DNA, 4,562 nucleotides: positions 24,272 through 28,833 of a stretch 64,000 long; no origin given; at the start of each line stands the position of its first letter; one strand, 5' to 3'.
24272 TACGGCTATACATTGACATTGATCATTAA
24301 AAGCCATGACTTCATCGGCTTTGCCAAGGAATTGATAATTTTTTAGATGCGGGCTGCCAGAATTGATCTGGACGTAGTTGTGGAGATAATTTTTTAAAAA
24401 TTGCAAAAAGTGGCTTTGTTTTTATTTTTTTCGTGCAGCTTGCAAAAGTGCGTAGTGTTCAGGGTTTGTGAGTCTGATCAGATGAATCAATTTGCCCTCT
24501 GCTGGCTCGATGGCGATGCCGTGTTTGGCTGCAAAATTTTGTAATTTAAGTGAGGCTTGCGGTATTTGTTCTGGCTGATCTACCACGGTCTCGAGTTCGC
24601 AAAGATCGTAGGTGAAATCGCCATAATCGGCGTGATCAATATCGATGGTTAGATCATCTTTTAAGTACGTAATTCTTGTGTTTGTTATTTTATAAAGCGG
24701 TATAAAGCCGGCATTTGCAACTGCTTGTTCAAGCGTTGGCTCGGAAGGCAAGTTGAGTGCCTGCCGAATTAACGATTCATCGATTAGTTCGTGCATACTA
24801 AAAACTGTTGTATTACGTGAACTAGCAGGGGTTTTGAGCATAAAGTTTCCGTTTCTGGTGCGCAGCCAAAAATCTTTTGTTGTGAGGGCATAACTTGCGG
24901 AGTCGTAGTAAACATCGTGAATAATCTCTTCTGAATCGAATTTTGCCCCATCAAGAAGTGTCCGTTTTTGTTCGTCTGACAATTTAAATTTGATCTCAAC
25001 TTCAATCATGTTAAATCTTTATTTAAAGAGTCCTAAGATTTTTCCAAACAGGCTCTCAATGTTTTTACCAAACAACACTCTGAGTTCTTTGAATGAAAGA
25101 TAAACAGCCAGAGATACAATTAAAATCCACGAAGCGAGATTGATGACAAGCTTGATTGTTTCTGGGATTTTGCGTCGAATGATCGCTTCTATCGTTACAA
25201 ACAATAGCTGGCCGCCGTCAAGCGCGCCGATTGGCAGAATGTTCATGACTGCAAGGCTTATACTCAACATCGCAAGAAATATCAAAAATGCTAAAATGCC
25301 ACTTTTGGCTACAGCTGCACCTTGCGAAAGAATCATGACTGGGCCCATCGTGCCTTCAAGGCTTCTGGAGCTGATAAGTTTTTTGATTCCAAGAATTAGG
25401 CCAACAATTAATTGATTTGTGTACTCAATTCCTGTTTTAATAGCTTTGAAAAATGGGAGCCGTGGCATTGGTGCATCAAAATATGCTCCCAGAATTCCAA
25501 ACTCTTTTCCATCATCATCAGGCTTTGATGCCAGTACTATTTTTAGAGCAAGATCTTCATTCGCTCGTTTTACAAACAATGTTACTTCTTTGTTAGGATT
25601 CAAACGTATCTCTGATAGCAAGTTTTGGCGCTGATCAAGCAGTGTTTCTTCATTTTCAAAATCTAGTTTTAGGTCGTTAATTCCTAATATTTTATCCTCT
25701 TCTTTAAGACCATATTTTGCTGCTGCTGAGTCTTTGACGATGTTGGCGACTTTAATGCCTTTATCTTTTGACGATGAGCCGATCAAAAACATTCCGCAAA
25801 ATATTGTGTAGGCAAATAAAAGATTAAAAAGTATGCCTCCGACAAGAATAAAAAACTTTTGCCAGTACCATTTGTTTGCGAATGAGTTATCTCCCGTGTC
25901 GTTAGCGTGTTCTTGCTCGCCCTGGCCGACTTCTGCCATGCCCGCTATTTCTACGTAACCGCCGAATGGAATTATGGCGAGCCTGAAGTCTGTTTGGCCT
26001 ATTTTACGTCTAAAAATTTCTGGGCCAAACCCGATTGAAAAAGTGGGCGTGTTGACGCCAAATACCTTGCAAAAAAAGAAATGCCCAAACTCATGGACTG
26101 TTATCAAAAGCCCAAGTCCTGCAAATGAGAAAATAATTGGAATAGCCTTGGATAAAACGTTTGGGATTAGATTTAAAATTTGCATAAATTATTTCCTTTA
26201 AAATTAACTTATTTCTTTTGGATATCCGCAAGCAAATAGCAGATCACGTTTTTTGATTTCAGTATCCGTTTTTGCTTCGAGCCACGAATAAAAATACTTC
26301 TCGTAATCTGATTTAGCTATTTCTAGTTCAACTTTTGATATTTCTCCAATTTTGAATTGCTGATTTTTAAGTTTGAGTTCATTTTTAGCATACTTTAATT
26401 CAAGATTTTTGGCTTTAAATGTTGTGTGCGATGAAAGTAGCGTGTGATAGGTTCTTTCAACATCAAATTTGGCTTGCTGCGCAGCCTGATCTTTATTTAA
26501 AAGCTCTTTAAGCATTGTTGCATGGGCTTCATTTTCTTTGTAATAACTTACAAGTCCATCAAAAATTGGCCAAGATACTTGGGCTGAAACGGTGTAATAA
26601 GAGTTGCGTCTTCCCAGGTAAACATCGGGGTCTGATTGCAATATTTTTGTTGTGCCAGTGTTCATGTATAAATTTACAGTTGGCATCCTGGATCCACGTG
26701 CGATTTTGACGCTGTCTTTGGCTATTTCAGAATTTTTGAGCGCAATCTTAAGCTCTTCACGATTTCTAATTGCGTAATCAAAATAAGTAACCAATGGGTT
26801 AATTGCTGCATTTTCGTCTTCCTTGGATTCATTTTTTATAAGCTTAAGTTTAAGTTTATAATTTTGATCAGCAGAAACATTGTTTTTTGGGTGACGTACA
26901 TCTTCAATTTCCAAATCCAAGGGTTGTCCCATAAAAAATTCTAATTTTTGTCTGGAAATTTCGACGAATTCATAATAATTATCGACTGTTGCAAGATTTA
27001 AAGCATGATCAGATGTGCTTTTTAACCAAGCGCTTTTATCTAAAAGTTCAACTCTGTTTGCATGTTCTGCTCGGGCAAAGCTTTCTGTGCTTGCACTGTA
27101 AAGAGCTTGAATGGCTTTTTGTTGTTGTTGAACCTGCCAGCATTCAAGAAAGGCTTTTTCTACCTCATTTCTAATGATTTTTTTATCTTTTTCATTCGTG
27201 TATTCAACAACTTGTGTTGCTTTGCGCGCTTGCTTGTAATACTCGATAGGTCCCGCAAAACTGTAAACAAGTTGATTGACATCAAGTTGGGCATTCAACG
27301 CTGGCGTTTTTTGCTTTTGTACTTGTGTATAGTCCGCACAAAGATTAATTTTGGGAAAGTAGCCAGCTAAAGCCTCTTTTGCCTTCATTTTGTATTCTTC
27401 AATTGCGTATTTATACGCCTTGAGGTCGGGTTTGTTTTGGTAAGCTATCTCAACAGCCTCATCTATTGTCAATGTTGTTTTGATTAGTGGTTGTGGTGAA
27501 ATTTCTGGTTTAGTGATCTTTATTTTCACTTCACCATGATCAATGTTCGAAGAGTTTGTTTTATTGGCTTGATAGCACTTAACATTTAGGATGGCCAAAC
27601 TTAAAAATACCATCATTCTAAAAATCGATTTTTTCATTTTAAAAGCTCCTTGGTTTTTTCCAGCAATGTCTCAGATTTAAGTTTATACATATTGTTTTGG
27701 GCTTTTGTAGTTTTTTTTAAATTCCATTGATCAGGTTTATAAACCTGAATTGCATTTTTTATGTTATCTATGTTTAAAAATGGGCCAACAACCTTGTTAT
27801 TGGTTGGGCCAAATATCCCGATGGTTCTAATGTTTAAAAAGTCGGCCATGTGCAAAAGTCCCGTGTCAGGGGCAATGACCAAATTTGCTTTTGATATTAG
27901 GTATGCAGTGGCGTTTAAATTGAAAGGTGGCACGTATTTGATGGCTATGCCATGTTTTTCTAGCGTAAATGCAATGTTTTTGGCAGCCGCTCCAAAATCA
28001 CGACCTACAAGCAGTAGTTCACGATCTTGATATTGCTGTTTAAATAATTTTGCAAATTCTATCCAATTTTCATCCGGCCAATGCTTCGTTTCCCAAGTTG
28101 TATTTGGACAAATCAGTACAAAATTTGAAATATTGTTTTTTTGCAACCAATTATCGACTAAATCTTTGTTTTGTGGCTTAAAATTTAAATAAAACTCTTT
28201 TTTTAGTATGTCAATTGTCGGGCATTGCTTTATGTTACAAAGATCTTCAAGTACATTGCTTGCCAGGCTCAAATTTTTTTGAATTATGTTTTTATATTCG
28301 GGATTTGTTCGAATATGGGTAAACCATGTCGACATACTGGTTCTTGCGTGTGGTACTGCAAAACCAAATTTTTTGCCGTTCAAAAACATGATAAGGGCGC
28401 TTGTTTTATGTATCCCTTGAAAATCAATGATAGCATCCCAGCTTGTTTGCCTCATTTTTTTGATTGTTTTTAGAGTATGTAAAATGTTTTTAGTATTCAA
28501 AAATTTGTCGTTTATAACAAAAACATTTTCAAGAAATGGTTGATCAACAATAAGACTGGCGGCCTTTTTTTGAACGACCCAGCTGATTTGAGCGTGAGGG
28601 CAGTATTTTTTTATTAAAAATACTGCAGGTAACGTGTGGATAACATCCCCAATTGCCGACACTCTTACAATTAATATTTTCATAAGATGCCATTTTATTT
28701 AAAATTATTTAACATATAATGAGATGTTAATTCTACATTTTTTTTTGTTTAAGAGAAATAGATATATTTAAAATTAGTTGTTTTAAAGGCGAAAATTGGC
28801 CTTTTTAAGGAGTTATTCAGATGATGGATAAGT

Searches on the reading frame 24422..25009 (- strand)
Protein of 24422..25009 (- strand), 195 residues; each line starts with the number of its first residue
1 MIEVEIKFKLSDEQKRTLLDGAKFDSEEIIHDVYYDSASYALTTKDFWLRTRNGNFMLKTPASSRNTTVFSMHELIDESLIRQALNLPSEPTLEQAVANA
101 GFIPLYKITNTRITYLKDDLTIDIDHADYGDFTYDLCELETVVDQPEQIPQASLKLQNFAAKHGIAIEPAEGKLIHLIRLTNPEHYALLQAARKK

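Call 10: search_protein_families(library=pfam, proteins=[window:24422-25009:-], max_evalue=0.001)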
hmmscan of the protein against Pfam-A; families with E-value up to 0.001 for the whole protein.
window:24422-25009:- (195 aa): 1 family
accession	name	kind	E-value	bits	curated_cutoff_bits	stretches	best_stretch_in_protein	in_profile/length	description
PF01928.26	CYTH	-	4.5e-17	62.9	23.2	1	1-161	1-165/179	CYTH domain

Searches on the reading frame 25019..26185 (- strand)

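Call 10: search_protein_families(library=pfam, proteins=[window:25019-26185:-], max_evalue=0.001)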
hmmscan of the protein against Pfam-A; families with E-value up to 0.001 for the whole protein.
window:25019-26185:- (388 aa): 3 families
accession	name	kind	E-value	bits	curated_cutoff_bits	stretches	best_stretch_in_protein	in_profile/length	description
PF02163.28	Peptidase_M50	-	6.7e-55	186.3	27.2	1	22-358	4-220/221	Peptidase family M50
PF13180.12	PDZ_2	-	3.1e-07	31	27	1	136-216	6-78/80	PDZ domain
PF00595.29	PDZ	-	1.9e-06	28.6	23.2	1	136-175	18-58/81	PDZ domain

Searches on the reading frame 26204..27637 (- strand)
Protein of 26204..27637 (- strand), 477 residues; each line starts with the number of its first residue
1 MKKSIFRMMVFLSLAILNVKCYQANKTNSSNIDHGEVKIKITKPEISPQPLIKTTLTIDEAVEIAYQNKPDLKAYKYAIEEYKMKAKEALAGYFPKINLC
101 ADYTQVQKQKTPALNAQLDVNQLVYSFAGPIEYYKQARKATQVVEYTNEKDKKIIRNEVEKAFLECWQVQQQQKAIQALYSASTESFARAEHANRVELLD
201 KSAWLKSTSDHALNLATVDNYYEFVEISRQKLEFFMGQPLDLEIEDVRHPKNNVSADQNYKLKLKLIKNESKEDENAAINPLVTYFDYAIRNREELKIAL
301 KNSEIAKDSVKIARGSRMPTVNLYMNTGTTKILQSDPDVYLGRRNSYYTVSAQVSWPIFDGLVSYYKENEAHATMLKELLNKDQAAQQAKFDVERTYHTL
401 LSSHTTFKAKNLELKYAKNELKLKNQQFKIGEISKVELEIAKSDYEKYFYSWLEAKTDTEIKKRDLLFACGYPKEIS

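Call 10: search_protein_families(library=pfam, proteins=[window:26204-27637:-], max_evalue=0.001)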
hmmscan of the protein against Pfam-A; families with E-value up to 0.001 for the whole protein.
window:26204-27637:- (477 aa): 1 family
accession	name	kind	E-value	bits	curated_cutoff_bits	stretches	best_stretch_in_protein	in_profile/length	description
PF02321.23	OEP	-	2.6e-38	132.2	22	2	285-468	4-184/187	Outer membrane efflux protein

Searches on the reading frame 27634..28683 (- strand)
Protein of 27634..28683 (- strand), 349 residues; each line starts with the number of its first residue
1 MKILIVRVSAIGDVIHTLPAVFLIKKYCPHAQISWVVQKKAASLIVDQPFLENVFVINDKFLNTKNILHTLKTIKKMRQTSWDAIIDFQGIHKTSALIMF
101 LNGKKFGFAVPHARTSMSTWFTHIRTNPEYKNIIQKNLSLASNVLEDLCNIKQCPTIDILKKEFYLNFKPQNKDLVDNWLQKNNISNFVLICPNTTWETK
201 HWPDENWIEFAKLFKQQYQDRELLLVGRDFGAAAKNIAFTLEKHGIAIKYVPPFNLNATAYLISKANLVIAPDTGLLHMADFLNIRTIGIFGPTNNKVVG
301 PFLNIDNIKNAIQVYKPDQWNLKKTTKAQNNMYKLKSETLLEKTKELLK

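Call 10: search_protein_families(library=pfam, proteins=[window:27634-28683:-], max_evalue=0.001)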
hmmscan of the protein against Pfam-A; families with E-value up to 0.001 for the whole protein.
window:27634-28683:- (349 aa): 1 family
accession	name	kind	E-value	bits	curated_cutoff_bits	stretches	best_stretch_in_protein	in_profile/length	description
PF01075.23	Glyco_transf_9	-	1e-30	107.3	22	1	72-311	3-229/247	Glycosyltransferase family 9 (heptosyltransferase)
